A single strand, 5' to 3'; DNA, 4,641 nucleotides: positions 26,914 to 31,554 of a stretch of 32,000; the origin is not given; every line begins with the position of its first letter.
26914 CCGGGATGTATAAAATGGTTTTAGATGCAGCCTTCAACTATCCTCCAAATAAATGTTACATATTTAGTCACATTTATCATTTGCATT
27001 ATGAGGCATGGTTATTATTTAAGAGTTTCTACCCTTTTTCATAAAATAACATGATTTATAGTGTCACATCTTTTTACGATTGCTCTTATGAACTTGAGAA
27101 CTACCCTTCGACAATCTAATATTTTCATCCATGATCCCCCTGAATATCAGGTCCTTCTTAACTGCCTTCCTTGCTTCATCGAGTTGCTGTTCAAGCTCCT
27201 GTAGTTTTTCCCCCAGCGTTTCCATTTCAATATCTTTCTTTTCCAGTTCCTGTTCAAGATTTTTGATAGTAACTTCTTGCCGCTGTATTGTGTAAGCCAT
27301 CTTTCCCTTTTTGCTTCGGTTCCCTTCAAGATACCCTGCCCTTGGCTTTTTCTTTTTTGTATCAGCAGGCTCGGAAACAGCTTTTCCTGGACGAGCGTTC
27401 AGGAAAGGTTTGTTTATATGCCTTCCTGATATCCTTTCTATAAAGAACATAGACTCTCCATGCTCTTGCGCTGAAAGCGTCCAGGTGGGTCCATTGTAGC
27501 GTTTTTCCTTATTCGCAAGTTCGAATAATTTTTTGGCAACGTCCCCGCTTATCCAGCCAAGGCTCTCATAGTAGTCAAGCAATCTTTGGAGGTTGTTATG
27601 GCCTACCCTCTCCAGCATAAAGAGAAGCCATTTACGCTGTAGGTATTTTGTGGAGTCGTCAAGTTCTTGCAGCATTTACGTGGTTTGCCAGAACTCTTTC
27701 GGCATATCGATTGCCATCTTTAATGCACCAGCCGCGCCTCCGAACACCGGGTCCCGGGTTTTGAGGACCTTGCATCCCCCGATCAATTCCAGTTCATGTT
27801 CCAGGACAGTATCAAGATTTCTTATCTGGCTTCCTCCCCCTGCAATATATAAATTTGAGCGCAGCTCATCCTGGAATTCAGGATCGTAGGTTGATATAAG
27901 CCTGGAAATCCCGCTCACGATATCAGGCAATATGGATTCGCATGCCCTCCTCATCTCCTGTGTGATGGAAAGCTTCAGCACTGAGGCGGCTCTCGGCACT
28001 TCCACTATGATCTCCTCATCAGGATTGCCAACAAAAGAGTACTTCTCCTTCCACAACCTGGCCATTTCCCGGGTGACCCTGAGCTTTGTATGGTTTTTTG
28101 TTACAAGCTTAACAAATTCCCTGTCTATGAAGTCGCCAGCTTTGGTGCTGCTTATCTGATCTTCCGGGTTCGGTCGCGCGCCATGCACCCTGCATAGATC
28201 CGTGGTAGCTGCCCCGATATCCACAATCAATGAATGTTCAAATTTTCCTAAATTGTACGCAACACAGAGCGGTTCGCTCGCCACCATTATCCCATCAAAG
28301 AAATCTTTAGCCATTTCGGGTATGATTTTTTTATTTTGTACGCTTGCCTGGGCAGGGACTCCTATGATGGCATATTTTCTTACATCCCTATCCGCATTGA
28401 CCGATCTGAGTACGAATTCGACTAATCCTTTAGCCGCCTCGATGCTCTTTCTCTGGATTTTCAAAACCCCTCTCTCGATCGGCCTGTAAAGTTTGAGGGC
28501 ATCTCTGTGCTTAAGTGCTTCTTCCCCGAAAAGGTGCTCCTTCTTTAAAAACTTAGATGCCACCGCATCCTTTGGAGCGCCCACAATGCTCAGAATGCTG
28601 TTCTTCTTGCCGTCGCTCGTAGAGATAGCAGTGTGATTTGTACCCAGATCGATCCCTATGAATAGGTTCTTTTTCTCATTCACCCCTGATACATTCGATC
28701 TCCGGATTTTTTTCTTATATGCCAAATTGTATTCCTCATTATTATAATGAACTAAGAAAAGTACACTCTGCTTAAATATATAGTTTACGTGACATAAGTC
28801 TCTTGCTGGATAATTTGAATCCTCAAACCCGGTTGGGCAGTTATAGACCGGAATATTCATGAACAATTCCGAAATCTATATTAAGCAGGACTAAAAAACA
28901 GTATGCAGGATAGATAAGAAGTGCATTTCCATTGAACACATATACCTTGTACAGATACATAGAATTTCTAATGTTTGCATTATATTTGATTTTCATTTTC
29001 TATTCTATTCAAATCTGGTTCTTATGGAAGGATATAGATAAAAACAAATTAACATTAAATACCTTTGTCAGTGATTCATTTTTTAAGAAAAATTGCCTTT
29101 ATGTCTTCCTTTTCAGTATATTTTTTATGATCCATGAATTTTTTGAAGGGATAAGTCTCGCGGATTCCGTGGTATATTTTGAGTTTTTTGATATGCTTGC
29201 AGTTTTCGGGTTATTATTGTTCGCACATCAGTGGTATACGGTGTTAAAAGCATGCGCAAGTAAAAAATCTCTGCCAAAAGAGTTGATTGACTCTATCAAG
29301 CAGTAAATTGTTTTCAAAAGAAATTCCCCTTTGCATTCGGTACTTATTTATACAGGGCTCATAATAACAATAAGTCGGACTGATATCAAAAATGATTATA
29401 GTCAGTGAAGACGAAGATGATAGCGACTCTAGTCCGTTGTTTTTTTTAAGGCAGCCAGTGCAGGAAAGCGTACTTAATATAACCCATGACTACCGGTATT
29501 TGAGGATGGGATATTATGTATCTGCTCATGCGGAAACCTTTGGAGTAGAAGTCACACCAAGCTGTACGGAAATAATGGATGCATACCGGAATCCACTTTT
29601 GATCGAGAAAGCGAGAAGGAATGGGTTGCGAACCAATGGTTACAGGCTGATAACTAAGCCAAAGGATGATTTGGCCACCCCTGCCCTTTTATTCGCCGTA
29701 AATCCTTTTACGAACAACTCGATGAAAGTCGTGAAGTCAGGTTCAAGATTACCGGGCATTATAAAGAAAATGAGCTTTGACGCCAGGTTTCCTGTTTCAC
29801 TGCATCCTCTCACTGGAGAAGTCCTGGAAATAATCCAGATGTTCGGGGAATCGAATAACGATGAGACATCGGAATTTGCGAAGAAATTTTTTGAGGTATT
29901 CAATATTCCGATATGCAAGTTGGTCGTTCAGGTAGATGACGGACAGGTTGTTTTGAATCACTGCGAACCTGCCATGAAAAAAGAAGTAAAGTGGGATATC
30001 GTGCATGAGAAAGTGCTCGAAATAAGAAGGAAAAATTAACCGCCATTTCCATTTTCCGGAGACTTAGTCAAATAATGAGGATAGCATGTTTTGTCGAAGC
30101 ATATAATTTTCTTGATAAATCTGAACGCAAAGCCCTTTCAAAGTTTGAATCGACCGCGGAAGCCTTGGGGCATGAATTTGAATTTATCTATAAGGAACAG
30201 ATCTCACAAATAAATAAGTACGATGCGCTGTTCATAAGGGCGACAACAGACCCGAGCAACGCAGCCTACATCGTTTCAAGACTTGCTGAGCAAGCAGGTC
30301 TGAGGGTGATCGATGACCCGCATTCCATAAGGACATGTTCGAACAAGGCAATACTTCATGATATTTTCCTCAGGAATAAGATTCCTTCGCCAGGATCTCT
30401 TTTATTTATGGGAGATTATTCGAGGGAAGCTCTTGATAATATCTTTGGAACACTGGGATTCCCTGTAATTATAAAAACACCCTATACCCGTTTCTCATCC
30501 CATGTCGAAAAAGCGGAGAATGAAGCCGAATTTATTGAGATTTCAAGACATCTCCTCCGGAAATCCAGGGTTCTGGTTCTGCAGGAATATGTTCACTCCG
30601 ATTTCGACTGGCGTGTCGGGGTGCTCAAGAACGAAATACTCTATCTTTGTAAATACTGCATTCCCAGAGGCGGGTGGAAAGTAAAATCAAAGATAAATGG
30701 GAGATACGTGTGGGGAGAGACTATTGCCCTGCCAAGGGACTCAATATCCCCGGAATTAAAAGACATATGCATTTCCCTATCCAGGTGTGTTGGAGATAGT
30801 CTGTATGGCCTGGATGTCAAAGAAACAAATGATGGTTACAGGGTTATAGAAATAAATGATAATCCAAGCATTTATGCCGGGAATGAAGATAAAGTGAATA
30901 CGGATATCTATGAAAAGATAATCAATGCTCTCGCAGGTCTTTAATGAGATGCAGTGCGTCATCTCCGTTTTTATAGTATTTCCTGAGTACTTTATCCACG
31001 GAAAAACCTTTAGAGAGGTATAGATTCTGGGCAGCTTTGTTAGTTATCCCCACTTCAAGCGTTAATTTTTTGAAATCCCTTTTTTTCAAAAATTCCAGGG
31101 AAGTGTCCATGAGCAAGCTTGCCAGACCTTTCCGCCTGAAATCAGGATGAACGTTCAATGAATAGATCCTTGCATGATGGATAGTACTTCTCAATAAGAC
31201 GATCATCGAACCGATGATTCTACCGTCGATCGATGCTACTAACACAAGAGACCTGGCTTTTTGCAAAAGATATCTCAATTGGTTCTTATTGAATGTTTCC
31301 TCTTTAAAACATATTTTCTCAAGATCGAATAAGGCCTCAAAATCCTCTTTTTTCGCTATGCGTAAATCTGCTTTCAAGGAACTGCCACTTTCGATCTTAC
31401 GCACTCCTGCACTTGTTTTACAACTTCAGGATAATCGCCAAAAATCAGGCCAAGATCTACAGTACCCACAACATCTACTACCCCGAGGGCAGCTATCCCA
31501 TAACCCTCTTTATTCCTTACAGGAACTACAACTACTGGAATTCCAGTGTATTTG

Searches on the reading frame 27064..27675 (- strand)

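Call 72: search_protein_families(library=pfam, proteins=[window:27064-27675:-], max_evalue=0.001)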
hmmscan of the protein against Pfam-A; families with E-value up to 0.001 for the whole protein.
window:27064-27675:- (203 aa): 2 families
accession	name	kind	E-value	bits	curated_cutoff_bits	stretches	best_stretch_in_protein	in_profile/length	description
PF04659.18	Arch_fla_DE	-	2.1e-17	63.2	21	1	11-84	17-96/96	Archaeal flagella protein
PF17082.10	Spc29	-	0.00039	20.8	31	1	96-169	93-166/245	Spindle Pole Component 29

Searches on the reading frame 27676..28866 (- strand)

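Call 72: search_protein_families(library=pfam, proteins=[window:27676-28866:-], max_evalue=0.001)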
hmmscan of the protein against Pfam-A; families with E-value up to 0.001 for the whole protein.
window:27676-28866:- (396 aa): 2 families
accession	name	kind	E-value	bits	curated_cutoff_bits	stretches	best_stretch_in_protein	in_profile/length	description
PF06723.19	MreB_Mbl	-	7.1e-18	65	27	1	69-384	3-318/327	MreB/Mbl protein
PF00022.25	Actin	-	5.9e-12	45.3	27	1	87-262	26-194/410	Actin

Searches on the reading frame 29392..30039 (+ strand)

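Call 72: search_protein_families(library=pfam, proteins=[window:29392-30039:+], max_evalue=0.001)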
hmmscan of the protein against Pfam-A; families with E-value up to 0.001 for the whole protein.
window:29392-30039:+ (215 aa): 1 family
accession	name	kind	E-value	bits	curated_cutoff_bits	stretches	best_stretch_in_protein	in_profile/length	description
PF14401.11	RLAN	-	5.2e-18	65.6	25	1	24-199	15-139/150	RimK-like ATPgrasp N-terminal domain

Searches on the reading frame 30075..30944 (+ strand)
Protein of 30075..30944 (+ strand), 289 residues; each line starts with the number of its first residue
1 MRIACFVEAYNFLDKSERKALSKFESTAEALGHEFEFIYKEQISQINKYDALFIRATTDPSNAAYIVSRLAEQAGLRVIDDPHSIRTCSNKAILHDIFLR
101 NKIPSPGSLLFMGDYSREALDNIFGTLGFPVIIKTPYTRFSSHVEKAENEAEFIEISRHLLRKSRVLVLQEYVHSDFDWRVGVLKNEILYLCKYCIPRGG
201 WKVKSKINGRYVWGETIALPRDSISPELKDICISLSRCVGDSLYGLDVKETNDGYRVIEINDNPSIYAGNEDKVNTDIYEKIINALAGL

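Call 72: search_protein_families(library=pfam, proteins=[window:30075-30944:+], max_evalue=0.001)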
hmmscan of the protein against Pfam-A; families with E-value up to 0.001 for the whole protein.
window:30075-30944:+ (289 aa): 2 families
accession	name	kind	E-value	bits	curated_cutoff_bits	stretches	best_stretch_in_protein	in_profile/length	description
PF08443.16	RimK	-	3.2e-13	50.1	21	1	89-285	2-187/188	RimK-like ATP-grasp domain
PF14243.11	R2K_3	-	0.00013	22.7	26.3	1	164-262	74-150/169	ATP-grasp domain, R2K clade family 3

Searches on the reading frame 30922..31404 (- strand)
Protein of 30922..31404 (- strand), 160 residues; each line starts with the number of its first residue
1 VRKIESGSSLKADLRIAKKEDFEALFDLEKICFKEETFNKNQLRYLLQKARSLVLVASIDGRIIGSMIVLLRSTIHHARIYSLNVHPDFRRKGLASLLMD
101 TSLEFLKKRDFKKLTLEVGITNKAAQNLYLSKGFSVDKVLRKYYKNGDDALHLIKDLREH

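Call 72: search_protein_families(library=pfam, proteins=[window:30922-31404:-], max_evalue=0.001)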
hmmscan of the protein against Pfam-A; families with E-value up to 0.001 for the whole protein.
window:30922-31404:- (160 aa): 7 families
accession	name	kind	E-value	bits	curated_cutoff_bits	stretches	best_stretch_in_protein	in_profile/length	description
PF00583.31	Acetyltransf_1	-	1.2e-18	67.9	20.7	1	23-134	2-116/116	Acetyltransferase (GNAT) family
PF13673.13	Acetyltransf_10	-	6.7e-13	49.2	23.6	1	32-137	12-110/128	Acetyltransferase (GNAT) domain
PF13508.13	Acetyltransf_7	-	9.1e-13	48.8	27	1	52-135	3-83/84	Acetyltransferase (GNAT) domain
PF13527.13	Acetyltransf_9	-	1.4e-08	35.3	25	1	14-110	2-105/127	Acetyltransferase (GNAT) domain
PF08445.16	FR47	-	3.3e-07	30.6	22.1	1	78-137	22-80/86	FR47-like protein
PF13420.13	Acetyltransf_4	-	0.00034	21.1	24.3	1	42-148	40-148/155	Acetyltransferase (GNAT) domain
PF17013.11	Acetyltransf_15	-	0.00037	20.4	35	1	77-127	72-103/210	Putative acetyl-transferase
